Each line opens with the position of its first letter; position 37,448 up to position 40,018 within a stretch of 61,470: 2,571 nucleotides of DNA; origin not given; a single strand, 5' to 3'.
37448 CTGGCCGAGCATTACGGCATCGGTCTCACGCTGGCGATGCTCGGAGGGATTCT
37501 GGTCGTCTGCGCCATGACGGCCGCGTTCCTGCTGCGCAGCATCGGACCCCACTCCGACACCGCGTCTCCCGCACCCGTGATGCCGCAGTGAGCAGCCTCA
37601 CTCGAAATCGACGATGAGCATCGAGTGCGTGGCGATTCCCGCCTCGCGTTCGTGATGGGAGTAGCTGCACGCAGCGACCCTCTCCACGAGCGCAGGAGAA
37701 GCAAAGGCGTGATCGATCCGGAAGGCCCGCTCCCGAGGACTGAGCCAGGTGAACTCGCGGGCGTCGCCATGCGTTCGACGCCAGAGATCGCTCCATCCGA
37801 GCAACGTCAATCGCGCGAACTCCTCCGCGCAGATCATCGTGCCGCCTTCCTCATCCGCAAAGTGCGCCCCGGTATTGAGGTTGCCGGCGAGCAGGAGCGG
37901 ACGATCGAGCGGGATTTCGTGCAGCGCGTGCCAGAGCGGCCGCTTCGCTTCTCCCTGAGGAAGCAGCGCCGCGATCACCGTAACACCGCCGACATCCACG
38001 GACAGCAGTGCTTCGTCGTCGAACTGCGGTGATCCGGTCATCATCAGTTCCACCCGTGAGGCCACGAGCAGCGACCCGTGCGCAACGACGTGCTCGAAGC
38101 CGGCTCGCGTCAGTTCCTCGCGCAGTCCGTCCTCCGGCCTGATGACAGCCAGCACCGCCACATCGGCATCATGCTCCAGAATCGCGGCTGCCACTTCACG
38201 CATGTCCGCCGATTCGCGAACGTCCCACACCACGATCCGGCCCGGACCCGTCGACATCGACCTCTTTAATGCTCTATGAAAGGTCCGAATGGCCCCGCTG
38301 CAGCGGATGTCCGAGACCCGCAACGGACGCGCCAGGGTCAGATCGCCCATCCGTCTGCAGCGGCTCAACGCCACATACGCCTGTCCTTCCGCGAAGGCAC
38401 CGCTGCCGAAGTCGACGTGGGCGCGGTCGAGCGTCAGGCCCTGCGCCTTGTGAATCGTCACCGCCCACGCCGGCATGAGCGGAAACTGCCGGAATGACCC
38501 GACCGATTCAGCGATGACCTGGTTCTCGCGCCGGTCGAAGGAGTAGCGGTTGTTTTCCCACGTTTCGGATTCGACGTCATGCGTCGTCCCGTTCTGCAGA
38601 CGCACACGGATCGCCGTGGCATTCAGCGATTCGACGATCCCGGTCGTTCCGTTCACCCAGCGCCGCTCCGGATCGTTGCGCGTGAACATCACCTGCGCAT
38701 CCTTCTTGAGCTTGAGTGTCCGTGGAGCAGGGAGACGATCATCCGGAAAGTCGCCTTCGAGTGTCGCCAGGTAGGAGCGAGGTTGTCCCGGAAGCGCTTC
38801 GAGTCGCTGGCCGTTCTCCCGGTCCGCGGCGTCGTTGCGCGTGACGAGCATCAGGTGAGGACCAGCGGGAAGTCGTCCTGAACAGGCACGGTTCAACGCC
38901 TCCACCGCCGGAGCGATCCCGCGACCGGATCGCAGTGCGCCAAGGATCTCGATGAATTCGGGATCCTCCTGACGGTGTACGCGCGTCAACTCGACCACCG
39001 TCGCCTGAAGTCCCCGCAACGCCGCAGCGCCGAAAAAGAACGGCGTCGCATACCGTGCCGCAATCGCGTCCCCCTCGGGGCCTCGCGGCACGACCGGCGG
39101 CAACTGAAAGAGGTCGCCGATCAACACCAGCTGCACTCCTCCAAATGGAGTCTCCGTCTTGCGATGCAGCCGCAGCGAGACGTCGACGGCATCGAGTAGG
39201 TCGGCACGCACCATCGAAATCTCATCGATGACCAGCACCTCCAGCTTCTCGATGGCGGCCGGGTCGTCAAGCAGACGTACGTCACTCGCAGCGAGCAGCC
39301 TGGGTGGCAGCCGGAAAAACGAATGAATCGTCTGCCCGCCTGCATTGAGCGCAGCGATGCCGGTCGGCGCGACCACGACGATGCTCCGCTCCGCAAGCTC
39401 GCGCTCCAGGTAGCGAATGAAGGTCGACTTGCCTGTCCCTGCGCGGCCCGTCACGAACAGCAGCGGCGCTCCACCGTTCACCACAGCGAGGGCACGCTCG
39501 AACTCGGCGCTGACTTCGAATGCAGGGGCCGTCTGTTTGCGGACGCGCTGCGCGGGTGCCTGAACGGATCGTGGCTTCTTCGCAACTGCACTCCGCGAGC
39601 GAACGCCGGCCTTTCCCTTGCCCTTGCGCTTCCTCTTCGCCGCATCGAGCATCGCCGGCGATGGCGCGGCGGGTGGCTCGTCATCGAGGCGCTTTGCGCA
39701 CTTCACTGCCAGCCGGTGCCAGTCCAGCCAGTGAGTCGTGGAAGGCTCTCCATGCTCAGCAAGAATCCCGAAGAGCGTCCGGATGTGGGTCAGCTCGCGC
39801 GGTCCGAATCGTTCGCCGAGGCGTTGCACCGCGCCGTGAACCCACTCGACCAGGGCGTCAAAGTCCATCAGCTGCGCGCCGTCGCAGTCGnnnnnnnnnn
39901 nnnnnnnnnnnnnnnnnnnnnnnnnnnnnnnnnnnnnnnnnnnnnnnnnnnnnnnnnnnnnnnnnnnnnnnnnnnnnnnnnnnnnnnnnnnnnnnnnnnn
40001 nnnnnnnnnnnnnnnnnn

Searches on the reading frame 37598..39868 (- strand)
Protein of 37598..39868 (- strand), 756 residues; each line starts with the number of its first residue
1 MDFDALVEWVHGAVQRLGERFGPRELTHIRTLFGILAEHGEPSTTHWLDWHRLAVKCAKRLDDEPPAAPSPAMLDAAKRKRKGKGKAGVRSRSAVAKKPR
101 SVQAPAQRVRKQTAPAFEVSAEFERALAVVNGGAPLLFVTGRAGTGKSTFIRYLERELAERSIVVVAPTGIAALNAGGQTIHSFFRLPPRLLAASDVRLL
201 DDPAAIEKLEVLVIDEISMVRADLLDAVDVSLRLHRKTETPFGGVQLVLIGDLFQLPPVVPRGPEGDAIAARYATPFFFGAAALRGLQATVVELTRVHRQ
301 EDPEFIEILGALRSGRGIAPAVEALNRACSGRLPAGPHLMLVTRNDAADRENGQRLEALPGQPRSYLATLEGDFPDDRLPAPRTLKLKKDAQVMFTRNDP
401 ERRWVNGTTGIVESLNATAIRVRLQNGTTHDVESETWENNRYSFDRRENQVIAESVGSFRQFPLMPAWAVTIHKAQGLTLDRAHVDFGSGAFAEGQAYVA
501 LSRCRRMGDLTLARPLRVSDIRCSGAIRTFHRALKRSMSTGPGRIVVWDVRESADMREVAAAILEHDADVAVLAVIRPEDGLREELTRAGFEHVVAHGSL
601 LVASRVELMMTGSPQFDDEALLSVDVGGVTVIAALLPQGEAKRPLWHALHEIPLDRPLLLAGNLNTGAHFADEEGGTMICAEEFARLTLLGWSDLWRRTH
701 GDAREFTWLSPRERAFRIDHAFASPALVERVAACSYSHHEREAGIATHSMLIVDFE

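Call 6: search_protein_families(library=pfam, proteins=[window:37598-39868:-], max_evalue=0.01)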
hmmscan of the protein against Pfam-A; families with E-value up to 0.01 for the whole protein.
window:37598-39868:- (756 aa): 10 families
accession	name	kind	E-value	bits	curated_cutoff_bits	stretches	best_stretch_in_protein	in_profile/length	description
PF05970.20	PIF1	-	1.3e-29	103.9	25.9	1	128-281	16-177/223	PIF1-like helicase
PF13604.12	AAA_30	-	2.9e-16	60.2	27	1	128-326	12-181/191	AAA domain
PF13245.12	AAA_19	-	4.3e-11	43.6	25.1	1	134-260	11-133/134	AAA domain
PF02689.20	Herpes_Helicase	-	5.4e-09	35.1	27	1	466-518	729-783/808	Helicase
PF13191.12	AAA_16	-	8.7e-07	30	32.6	1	123-240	12-132/167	AAA ATPase domain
PF13401.12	AAA_22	-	1.6e-06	28.9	27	1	133-252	4-123/130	AAA domain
PF21530.3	Pif1_2B_dom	-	0.0057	16.8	23.9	0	381-414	12-46/47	DNA helicase Pif1, 2B domain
PF25199.1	nSTAND_NTPase5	-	0.0061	16.8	34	0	110-159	15-66/145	Novel STAND NTPase 5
PF01443.25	Viral_helicase1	-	0.0066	16.7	21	0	138-221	2-72/228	Viral superfamily 1 RNA helicase core domain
PF13538.12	UvrD_C_2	-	0.0067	16.7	27.4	0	466-503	1-44/52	UvrD-like helicase C-terminal domain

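Call 7: search_protein_families(library=padloc, proteins=[window:37598-39868:-], max_evalue=0.01)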
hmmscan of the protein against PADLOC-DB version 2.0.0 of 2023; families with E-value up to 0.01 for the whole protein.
window:37598-39868:- (756 aa): 10 families
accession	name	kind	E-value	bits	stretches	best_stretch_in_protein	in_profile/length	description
PDLC05065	PDC-S68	-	1.5e-18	64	2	126-301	613-782/1221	-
PDLC01734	typeIV_RecD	-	2.1e-16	57.4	1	98-269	321-486/763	RecD_0_IVD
PDLC01148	RecD_like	-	6.6e-14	49.1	1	135-263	329-449/719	RecD/Tra ATPase fused to N-terminal HHH domain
PDLC05064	PDC-S68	-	5.9e-13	45.4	1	136-259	702-824/1273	-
PDLC05066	PDC-S68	-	1.8e-10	37.5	1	135-259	594-721/1202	-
PDLC04476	PDC-M16A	-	6.9e-10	35.9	1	136-303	27-215/691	-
PDLC05035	PDC-S53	-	2.5e-08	30.5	1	136-256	512-615/900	-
PDLC04475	PDC-M16A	-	2.1e-07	27.8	1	138-173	35-72/721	-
PDLC04474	PDC-M16A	-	8.1e-06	22.5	1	431-486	614-668/917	-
PDLC04140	mad8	-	0.00069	17.2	1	134-177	27-68/314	mads_8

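Call 8: search_protein_families(library=ncbifam, proteins=[window:37598-39868:-], max_evalue=0.01)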
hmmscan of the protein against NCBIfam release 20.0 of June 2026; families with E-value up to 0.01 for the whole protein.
window:37598-39868:- (756 aa): 8 families
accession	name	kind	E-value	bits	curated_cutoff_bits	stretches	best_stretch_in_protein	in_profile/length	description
TIGR02768.1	TraA_Ti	equivalog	4.9e-20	71.4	590.45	2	384-507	612-710/751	Ti-type conjugative transfer relaxase TraA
NF010464.0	PRK13889.1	subfamily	4.8e-19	67.8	1015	2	389-513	603-702/992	conjugal transfer relaxase TraA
TIGR01448.2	helicase_RecD2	equivalog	1.1e-15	56.8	500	2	134-261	331-452/713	SF1B family DNA helicase RecD2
TIGR01447.1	recD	equivalog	4.2e-14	52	310.15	1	126-259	156-304/597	exodeoxyribonuclease V subunit alpha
NF010402.0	PRK13826.1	subfamily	6.4e-09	34.2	1317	1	108-259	370-511/1102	Dtr system oriT relaxase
TIGR00633.1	xth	equivalog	0.00096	18.7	99.05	1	682-742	177-244/255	exodeoxyribonuclease III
TIGR00195.1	exoDNase_III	equivalog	0.0015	18.2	182.55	1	681-739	173-237/254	exodeoxyribonuclease III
NF047389.1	ATPase_Sll1717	subfamily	0.0075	15.4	75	0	136-175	31-70/454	P-loop ATPase, Sll1717 family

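Call 10: search_solved_structures(query=window:37598-39868:-, max_evalue=1)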
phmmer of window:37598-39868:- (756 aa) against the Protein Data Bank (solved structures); distinct sequences matched with E-value up to 1: 33.
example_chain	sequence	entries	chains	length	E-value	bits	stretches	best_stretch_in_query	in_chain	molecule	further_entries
7bil_A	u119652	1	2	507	9.5e-96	324.8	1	91-533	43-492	PIF1 helicase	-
7oar_A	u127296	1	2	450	2.6e-95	323.3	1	119-533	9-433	Pif1 helicase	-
6s3e_A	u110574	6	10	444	3e-95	323.2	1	120-533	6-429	PIF1 helicase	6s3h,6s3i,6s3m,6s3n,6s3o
6s3p_A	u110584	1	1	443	3e-95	323.1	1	120-533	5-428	PIF1 helicase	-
6xzt_A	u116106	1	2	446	1.1e-94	321.3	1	120-533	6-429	PIF1 helicase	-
8bns_A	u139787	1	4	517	1.7e-94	320.7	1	118-521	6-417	AAA ATPase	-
7ada_A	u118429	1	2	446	3e-94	319.8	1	120-533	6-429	PIF1 helicase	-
8bnv_A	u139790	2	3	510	2.3e-89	303.7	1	119-521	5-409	AAA family ATPase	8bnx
5fhd_A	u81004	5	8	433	3e-79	270.3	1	121-513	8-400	Uncharacterized protein | ATP-dependent DNA helicase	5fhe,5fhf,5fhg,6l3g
5ftb_A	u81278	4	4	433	4.1e-79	269.8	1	121-513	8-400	TPR DOMAIN PROTEIN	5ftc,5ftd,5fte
5ftf_A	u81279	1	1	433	1.3e-78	268.1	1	121-513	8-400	TPR DOMAIN PROTEIN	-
5fhh_A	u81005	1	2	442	2.2e-50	174.8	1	124-539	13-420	ATP-dependent DNA helicase PIF1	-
6hpt_A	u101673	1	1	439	2.3e-50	174.7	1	125-539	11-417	ATP-dependent DNA helicase PIF1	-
9fb8_A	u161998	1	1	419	2.7e-50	174.5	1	125-539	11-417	ATP-dependent DNA helicase PIF1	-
6hph_A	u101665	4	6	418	3.4e-50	174.2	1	125-539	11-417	ATP-dependent DNA helicase PIF1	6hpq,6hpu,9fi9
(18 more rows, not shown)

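Call 13: find_homologous_proteins(query=window:37598-39868:-, max_evalue=1e-10)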
Query window:37598-39868:- (756 aa): 7998 proteins with E <= 1e-10 among 8000 candidates; the best 120 are listed.
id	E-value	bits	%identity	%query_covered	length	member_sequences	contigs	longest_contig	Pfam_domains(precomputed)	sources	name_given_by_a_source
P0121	0.0e+0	1698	100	100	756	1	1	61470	PF05970.21,PF13604.13,PF13245.13,PF13401.13,PF02689.21,PF13191.13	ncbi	-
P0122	1.2e-294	997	61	100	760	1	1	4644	PF05970.21,PF13604.13,PF13245.13,PF13401.13,PF02689.21,PF13191.13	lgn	-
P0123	4.6e-259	880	57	100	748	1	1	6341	PF05970.21,PF13604.13,PF13245.13,PF13401.13,PF02689.21,PF13191.13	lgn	-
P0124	6.3e-252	856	57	100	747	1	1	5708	PF05970.21,PF13604.13,PF13245.13,PF13401.13,PF02689.21,PF13191.13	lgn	-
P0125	3.4e-229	781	49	100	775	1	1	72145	PF05970.21,PF13604.13,PF13245.13,PF13401.13,PF02689.21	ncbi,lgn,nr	ncbi:MAG TPA: AAA family ATPase [Thermoanaerobaculia bacterium]|nr:AAA family ATPase [Thermoanaeroba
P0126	2.3e-226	772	49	100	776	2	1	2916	PF05970.21,PF13604.13,PF13245.13,PF13401.13,PF02689.21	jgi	-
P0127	2.1e-222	758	46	100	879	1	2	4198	PF05970.21,PF13604.13,PF13245.13,PF13401.13,PF02689.21,PF13191.13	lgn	-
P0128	1.7e-184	633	52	83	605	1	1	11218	PF05970.21,PF13604.13,PF13245.13,PF13401.13,PF02689.21,PF13191.13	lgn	-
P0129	2.6e-184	633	55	71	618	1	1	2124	PF05970.21,PF13604.13,PF13245.13,PF04219.18,PF13401.13,PF02689.21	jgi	-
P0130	6.8e-182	625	55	71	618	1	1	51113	PF05970.21,PF13604.13,PF13245.13,PF04219.18,PF13401.13,PF02689.21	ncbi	-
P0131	2.8e-181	623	54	71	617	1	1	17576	PF05970.21,PF13604.13,PF13245.13,PF04219.18,PF02689.21,PF21530.4,PF13191.13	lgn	-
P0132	9.3e-158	545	51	71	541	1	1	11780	PF05970.21,PF13604.13,PF13245.13,PF13401.13,PF02689.21,PF13191.13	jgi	jgi:hypothetical protein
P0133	1.8e-157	544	51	71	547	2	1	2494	PF05970.21,PF01443.25,PF13604.13,PF13245.13,PF13401.13,PF02689.21,PF13191.13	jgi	jgi:ATP-dependent DNA helicase PIF1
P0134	8.7e-157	542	50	72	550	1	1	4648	PF05970.21,PF13604.13,PF13245.13,PF13401.13,PF02689.21,PF21530.4,PF13191.13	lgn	-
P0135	1.5e-156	541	51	71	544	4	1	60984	PF05970.21,PF13604.13,PF13245.13,PF02689.21,PF21530.4,PF13191.13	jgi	jgi:ATP-dependent DNA helicase PIF1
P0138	1.1e-154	535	50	71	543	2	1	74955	PF05970.21,PF01443.25,PF13604.13,PF13245.13,PF13401.13,PF02689.21,PF13191.13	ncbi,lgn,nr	ncbi:MAG: ATP-dependent helicase [Thermoanaerobaculia bacterium]|nr:ATP-dependent helicase [Thermoan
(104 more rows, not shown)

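Call 16: find_encoding_contigs(protein=P0125, flank=8000, max_places=2)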
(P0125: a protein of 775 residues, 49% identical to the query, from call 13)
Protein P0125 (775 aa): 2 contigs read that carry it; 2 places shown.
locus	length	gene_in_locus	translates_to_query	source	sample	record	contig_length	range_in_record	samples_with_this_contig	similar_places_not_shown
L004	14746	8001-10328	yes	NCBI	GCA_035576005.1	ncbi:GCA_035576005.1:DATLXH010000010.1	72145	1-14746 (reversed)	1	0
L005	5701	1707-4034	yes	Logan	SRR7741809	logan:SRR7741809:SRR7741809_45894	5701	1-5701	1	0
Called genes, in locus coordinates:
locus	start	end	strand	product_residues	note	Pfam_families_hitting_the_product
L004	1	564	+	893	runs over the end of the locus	PF05227:CHASE3, PF00512:HisKA, PF02518:HATPase_c, PF00072:Response_reg, PF01627:Hpt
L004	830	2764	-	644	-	PF25174:Beta-prop_THOC3 (faint), PF00930:DPPIV_N (faint), PF26549:Tricorn_N, PF07676:PD40 (faint), PF26550:Tricorn_2nd (weak), PF20434:BD-FAE (weak), PF00326:Peptidase_S9, PF01738:DLH, +1 more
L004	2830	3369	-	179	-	-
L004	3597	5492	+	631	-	PF00932:LTD (faint), PF17957:Big_7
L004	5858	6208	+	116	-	-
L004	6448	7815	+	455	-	PF00144:Beta-lactamase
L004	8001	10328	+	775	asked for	PF13401:AAA_22 (faint), PF05970:PIF1, PF13604:AAA_30, PF13245:AAA_19, PF02689:Herpes_Helicase (weak)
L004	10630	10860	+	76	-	PF22180:RH3_dom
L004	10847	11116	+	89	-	PF05016:ParE_toxin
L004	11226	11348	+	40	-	-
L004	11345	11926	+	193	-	PF08713:DNA_alkylation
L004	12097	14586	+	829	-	PF00069:Pkinase, PF03109:ABC1 (faint), PF07714:PK_Tyr_Ser-Thr, PF26549:Tricorn_N (faint)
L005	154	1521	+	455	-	PF00144:Beta-lactamase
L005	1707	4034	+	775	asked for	PF13401:AAA_22 (faint), PF05970:PIF1, PF13604:AAA_30, PF13245:AAA_19, PF02689:Herpes_Helicase (weak)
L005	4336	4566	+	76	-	PF22180:RH3_dom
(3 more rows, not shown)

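Call 20: find_encoding_contigs(protein=P0122, flank=8000, max_places=2)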
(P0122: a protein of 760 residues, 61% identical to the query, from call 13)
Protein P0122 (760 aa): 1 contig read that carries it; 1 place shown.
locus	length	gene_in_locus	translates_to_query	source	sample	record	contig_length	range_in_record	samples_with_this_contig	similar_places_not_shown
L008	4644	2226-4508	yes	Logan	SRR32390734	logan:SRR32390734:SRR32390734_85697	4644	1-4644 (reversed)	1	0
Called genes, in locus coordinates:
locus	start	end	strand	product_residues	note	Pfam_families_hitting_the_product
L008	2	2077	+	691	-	?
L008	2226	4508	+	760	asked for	PF05970:PIF1, PF13191:AAA_16 (weak), PF13245:AAA_19, PF13401:AAA_22, PF13604:AAA_30, PF02689:Herpes_Helicase (weak)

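Call 22: find_encoding_contigs(protein=P0123, flank=8000, max_places=2)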
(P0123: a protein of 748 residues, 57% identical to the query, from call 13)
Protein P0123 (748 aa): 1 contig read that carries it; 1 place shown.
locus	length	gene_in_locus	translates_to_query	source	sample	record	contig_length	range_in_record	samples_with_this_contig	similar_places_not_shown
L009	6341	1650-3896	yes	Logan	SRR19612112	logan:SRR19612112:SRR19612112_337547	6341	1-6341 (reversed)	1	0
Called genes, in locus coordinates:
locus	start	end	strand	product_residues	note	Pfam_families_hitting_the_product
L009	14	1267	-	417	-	PF00082:Peptidase_S8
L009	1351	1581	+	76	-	PF08308:PEGA (weak)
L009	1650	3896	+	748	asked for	PF02689:Herpes_Helicase (faint), PF05970:PIF1, PF13191:AAA_16 (weak), PF13245:AAA_19, PF13401:AAA_22 (weak), PF13604:AAA_30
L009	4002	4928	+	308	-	PF13280:WYL, PF25583:WCX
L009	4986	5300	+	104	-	-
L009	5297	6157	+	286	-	-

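Call 23: find_encoding_contigs(protein=P0124, flank=8000, max_places=2)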
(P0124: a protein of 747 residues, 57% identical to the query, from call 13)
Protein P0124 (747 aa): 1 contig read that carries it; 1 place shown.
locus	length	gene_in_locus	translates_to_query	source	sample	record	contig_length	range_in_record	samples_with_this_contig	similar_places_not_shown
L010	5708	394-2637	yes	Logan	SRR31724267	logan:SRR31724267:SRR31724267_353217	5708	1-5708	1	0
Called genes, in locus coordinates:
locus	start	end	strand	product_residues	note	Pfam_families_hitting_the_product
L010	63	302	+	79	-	PF08308:PEGA (faint)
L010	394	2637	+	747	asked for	PF13401:AAA_22 (faint), PF02689:Herpes_Helicase (faint), PF05970:PIF1, PF13191:AAA_16 (weak), PF13604:AAA_30, PF13245:AAA_19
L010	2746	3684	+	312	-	PF13280:WYL, PF25583:WCX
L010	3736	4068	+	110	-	-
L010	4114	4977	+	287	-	-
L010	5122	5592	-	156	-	-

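Call 68: find_encoding_contigs(protein=P0138, flank=6000, max_places=2)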
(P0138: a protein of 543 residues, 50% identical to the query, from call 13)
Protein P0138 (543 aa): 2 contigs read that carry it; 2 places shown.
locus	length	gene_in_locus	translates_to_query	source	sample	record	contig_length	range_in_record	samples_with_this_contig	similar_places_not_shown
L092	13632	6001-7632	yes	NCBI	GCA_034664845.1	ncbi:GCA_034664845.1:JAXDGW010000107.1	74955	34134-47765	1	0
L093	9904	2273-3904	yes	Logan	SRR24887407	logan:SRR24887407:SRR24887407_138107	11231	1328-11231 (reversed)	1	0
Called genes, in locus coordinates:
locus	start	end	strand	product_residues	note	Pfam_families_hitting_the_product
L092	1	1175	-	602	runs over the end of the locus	PF13231:PMT_2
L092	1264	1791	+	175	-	PF13489:Methyltransf_23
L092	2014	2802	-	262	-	PF00072:Response_reg, PF04397:LytTR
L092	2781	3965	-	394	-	PF06580:His_kinase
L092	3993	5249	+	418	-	PF14534:DUF4440, PF11954:DUF3471, PF01161:PBP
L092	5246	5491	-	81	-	-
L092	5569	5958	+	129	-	PF01850:PIN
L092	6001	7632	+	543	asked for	PF02689:Herpes_Helicase (faint), PF05970:PIF1, PF13191:AAA_16 (weak), PF13604:AAA_30, PF01443:Viral_helicase1 (faint), PF13245:AAA_19, PF13401:AAA_22 (weak)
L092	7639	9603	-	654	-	-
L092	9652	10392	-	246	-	-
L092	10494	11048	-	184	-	PF13858:DUF4199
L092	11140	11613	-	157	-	PF00196:GerE, PF08281:Sigma70_r4_2 (weak)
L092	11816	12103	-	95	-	PF07045:DUF1330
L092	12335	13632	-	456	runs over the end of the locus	PF00246:Peptidase_M14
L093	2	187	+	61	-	?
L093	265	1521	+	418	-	PF14534:DUF4440, PF11954:DUF3471, PF01161:PBP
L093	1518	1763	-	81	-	-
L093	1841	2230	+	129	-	PF01850:PIN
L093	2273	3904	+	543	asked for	PF02689:Herpes_Helicase (faint), PF05970:PIF1, PF13191:AAA_16 (weak), PF13604:AAA_30, PF01443:Viral_helicase1 (faint), PF13245:AAA_19, PF13401:AAA_22 (weak)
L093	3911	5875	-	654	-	-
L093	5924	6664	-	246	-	-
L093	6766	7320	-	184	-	PF13858:DUF4199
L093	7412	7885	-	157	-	PF00196:GerE, PF08281:Sigma70_r4_2 (weak)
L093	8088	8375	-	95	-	PF07045:DUF1330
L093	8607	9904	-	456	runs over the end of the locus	PF00246:Peptidase_M14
